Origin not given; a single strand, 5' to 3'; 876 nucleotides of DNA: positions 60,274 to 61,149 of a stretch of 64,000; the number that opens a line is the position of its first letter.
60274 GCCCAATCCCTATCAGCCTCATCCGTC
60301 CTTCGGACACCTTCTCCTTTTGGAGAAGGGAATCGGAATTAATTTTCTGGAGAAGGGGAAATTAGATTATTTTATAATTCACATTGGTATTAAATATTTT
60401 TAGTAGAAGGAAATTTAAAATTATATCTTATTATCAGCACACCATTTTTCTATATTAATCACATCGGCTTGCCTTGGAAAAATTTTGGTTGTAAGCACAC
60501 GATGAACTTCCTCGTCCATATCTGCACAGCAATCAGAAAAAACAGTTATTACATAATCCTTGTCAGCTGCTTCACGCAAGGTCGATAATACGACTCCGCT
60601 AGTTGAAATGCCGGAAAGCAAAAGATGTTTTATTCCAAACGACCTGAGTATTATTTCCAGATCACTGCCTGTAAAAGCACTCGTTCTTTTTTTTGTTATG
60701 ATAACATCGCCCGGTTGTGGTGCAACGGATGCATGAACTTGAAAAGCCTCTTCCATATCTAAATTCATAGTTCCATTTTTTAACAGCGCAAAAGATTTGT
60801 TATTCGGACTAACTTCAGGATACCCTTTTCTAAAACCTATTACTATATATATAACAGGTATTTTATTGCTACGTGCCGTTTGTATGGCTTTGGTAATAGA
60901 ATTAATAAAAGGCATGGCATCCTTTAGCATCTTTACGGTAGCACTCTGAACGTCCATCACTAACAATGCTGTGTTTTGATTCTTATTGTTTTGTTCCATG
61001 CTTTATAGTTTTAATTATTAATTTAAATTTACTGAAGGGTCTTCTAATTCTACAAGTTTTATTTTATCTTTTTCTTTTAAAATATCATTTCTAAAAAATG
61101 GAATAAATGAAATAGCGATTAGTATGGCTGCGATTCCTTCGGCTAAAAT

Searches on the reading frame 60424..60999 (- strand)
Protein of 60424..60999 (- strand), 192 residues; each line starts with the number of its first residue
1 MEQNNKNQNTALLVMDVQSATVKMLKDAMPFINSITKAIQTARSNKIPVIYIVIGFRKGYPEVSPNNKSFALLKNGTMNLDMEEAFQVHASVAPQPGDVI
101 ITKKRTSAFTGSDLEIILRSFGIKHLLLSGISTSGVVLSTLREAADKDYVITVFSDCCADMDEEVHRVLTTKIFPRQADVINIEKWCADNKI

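Call 24: search_protein_families(library=pfam, proteins=[window:60424-60999:-], max_evalue=0.001)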
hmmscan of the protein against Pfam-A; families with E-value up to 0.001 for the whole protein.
window:60424-60999:- (192 aa): 1 family
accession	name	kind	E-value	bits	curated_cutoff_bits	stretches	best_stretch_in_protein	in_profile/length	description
PF00857.26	Isochorismatase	-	7.9e-34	117.7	27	1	10-184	1-174/175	Isochorismatase domain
